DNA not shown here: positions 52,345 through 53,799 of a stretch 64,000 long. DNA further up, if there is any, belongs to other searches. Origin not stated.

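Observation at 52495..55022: Tightly coupled SsuD-like monooxygenase, YdhF-like aldo-keto reductase and flavin reductase: a 'sulfonate to alcohol' module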

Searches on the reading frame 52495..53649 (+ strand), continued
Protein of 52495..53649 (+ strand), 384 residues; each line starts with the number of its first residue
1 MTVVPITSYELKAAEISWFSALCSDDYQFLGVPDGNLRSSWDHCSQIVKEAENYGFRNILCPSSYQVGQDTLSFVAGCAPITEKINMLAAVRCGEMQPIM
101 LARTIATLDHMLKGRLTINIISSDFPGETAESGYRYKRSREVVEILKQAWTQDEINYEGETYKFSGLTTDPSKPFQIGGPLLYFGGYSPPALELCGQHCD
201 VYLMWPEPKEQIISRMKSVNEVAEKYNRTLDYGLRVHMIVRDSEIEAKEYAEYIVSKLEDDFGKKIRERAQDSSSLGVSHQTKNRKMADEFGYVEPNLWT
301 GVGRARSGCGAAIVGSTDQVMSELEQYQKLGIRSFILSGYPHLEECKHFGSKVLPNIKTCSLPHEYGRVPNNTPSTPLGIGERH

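Call 51: get_annotated_region(hit=H6, flank=9000)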
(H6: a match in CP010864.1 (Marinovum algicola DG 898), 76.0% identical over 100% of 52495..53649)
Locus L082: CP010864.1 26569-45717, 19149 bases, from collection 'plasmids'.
description: Marinovum algicola DG 898 plasmid pMaD9, complete sequence
organism: Marinovum algicola DG 898 (NCBI taxid 988812)
taxonomy: Bacteria; Pseudomonadota; Alphaproteobacteria; Rhodobacterales; Roseobacteraceae; Marinovum; Marinovum algicola; Marinovum algicola DG 898
host: -; source: -; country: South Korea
typing (MOB-suite, as given by PLSDB): non-mobilizable
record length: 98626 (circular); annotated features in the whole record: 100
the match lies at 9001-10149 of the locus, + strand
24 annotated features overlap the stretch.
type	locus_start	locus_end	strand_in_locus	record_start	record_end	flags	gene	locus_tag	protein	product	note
CDS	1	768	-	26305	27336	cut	-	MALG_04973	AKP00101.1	Maltose operon transcriptional repressor MalR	-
CDS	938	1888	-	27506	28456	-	-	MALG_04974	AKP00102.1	transaldolase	-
CDS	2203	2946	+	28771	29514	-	-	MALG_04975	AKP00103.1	Transcriptional regulator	-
CDS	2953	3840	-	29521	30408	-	-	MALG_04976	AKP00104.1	Ferric siderophore transport system TonB family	-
CDS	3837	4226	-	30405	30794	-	-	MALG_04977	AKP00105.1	Biopolymer transport protein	-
CDS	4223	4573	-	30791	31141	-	-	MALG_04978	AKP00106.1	Biopolymer transport protein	-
CDS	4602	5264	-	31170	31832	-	-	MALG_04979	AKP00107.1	Biopolymer transport protein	-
CDS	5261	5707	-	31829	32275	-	-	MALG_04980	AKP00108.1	hypothetical protein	-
CDS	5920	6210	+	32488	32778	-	-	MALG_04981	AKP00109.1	hypothetical protein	-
CDS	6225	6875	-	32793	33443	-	-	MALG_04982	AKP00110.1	hypothetical protein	-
CDS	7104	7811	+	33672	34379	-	-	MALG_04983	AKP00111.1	Transcriptional regulator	-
CDS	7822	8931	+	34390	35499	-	-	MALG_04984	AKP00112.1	putative dehydrogenase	-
CDS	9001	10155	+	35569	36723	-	-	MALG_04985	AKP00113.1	Coenzyme F420-dependent N5,N10-methylene tetrahydromethanopterin reductase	-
CDS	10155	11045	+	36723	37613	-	-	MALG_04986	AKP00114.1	putative oxidoreductase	-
CDS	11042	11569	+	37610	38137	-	-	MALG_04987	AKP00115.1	Conserved protein/domain protein typically associated with flavoprotein oxygenase, DIM6/NTAB family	-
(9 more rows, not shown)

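Call 58: search_solved_structures(query=L082:13733-14992:+, max_evalue=0.001)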
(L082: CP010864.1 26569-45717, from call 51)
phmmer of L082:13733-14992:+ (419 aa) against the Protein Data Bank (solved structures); distinct sequences matched with E-value up to 0.001: 7.
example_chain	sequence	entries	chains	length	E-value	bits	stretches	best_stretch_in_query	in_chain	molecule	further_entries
3uor_A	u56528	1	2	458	2.6e-14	56.7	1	28-334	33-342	ABC transporter sugar binding protein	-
6rjy_A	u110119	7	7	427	1e-13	54.7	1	25-412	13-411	Arabino-oligosaccharids-binding protein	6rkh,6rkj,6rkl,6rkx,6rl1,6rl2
5f7v_A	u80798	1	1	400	3.8e-10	43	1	24-266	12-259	Lmo0181 protein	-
2w7y_A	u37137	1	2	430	2.3e-08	37.1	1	40-304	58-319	PROBABLE SUGAR ABC TRANSPORTER, SUGAR-BINDING PROTEIN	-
4qrz_A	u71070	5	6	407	2.8e-07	33.5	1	39-320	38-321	ABC-TYPE SUGAR TRANSPORTER | ABC transporter, substrate binding protein (Sugar)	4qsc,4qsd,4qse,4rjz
5ysb_A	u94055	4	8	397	1.7e-05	27.6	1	32-337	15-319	Lin1841 protein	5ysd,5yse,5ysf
7ehp_A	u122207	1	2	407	0.00062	22.5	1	41-265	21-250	chitin oligosaccahride binding protein NagB1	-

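Call 65: find_encoding_contigs(protein=P0048, flank=8000, max_places=8)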
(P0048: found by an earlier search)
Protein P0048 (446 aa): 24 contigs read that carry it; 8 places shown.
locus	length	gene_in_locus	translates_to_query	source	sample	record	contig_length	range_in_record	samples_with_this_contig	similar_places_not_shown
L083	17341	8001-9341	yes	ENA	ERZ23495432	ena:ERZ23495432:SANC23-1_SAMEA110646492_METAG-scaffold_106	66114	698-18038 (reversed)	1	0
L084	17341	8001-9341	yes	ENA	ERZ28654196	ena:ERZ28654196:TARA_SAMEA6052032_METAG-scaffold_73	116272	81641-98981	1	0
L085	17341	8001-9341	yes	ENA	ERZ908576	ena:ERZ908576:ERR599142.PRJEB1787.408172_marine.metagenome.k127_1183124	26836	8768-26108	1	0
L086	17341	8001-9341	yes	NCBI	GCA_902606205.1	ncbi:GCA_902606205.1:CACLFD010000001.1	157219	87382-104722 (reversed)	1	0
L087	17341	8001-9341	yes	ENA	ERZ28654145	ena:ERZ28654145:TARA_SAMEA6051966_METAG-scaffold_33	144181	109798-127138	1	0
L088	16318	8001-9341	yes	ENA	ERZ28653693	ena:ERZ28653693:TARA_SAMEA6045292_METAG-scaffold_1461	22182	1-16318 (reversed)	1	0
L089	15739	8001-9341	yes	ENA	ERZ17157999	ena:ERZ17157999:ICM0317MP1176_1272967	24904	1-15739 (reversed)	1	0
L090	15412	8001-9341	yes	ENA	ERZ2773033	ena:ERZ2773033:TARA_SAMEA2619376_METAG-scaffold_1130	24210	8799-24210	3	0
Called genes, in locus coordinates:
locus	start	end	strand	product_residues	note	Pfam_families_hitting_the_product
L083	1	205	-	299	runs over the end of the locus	-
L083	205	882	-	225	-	PF00005:ABC_tran, PF13304:AAA_21 (faint)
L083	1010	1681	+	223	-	PF13717:Zn_ribbon_4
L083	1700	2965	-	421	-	PF00278:Orn_DAP_Arg_deC, PF01168:Ala_racemase_N (weak), PF02784:Orn_Arg_deC_N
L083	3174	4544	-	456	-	PF00206:Lyase_1, PF14698:ASL_C2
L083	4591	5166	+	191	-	PF00578:AhpC-TSA, PF08534:Redoxin, PF00085:Thioredoxin (weak), PF13098:Thioredoxin_2, PF13905:Thioredoxin_8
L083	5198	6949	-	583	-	PF00664:ABC_membrane, PF00005:ABC_tran, PF02463:SMC_N, PF13304:AAA_21 (faint)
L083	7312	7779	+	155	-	PF01613:Flavin_Reduct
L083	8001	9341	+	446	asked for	PF01547:SBP_bac_1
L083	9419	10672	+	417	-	PF00528:BPD_transp_1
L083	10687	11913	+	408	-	PF00528:BPD_transp_1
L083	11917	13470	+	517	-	PF00128:Alpha-amylase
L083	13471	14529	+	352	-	PF00005:ABC_tran, PF13304:AAA_21 (faint), PF17912:OB_MalK (faint), PF08402:TOBE_2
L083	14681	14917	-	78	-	-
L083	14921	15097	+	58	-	-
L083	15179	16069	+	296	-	PF00892:EamA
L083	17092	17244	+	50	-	-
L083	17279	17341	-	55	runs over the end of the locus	-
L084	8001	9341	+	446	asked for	PF01547:SBP_bac_1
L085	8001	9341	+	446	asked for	PF01547:SBP_bac_1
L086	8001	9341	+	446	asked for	PF01547:SBP_bac_1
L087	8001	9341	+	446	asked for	PF01547:SBP_bac_1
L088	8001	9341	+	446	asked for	PF01547:SBP_bac_1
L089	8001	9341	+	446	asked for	PF01547:SBP_bac_1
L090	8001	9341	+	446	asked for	PF01547:SBP_bac_1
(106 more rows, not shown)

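Call 66: find_encoding_contigs(protein=P0060, flank=8000, max_places=6)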
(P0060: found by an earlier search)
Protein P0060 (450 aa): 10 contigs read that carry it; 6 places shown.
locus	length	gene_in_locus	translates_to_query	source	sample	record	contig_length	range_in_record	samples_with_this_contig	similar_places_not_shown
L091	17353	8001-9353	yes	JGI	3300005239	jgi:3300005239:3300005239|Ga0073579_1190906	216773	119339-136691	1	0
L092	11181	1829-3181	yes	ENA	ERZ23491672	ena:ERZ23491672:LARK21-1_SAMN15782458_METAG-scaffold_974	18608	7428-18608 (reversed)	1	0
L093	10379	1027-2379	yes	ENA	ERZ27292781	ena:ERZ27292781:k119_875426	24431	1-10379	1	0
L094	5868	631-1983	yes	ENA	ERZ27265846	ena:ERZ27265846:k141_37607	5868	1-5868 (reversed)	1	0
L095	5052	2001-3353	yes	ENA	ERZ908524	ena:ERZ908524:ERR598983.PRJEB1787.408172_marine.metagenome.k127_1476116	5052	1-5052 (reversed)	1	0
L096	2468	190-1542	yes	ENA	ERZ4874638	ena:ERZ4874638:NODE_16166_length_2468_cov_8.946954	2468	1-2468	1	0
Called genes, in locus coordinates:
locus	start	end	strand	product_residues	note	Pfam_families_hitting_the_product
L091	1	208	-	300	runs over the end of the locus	-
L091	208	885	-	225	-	PF00005:ABC_tran, PF13304:AAA_21 (faint)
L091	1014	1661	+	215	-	PF13717:Zn_ribbon_4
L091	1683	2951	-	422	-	PF00278:Orn_DAP_Arg_deC, PF02784:Orn_Arg_deC_N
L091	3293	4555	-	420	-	PF00206:Lyase_1, PF14698:ASL_C2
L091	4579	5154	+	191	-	PF00578:AhpC-TSA, PF08534:Redoxin, PF00085:Thioredoxin (weak), PF13098:Thioredoxin_2 (weak), PF13905:Thioredoxin_8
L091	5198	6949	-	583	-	PF00664:ABC_membrane, PF00005:ABC_tran, PF13304:AAA_21 (faint), PF02463:SMC_N (weak)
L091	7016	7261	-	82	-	-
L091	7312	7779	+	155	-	PF01613:Flavin_Reduct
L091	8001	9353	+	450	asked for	PF01547:SBP_bac_1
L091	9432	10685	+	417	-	PF00528:BPD_transp_1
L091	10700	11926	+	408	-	PF00528:BPD_transp_1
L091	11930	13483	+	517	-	PF00128:Alpha-amylase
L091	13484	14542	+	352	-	PF00005:ABC_tran, PF13304:AAA_21 (faint), PF17912:OB_MalK, PF08402:TOBE_2 (weak)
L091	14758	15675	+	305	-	PF00892:EamA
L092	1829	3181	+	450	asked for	PF01547:SBP_bac_1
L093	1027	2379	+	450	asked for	PF01547:SBP_bac_1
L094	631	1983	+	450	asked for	PF01547:SBP_bac_1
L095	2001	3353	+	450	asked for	PF01547:SBP_bac_1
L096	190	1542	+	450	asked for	PF01547:SBP_bac_1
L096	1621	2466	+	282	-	?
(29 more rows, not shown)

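Call 69: find_encoding_contigs(protein=P0006, flank=9000, max_places=5)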
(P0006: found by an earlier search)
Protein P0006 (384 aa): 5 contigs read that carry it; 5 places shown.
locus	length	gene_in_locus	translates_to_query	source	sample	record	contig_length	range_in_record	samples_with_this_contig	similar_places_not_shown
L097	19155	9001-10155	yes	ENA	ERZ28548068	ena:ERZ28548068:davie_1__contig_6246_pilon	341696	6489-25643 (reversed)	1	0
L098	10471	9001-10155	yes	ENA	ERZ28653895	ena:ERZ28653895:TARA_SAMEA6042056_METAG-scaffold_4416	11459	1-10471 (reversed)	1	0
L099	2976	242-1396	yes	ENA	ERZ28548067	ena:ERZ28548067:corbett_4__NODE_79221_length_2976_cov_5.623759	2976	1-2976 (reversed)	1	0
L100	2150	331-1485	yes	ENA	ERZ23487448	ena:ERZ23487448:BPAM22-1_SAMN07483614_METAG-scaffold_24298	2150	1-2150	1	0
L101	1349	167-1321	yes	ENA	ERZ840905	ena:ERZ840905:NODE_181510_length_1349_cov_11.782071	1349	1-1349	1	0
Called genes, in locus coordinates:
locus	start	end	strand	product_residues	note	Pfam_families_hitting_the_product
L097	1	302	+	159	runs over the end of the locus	PF00814:TsaD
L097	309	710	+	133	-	PF00583:Acetyltransf_1, PF13673:Acetyltransf_10, PF13508:Acetyltransf_7, PF08445:FR47 (weak)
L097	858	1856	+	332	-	PF02608:Bmp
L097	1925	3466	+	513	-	PF00005:ABC_tran, PF13175:AAA_15 (faint), PF13304:AAA_21 (faint), PF00005:ABC_tran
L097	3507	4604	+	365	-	PF02653:BPD_transp_2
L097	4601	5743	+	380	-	PF02653:BPD_transp_2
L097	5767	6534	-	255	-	PF00106:adh_short, PF08659:KR (weak), PF01370:Epimerase (faint), PF13561:adh_short_C2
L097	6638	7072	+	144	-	PF13279:4HBT_2, PF03061:4HBT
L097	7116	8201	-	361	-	PF01408:GFO_IDH_MocA, PF02894:GFO_IDH_MocA_C, PF22725:GFO_IDH_MocA_C3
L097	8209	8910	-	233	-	PF00392:GntR, PF07702:UTRA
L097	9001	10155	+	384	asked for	PF00296:Bac_luciferase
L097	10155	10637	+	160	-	PF00248:Aldo_ket_red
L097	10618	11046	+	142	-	PF00248:Aldo_ket_red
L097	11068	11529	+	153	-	PF01613:Flavin_Reduct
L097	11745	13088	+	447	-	PF01547:SBP_bac_1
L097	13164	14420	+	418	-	PF00528:BPD_transp_1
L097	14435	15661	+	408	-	PF00528:BPD_transp_1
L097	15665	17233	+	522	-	PF00128:Alpha-amylase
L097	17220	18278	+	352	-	PF00005:ABC_tran, PF13304:AAA_21 (faint), PF17912:OB_MalK (weak), PF08402:TOBE_2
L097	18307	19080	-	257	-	PF00378:ECH_1, PF16113:ECH_2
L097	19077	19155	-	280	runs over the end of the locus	PF00682:HMGL-like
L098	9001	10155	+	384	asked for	PF00296:Bac_luciferase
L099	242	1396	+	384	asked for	PF00296:Bac_luciferase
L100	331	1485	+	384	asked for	PF00296:Bac_luciferase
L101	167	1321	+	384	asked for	PF00296:Bac_luciferase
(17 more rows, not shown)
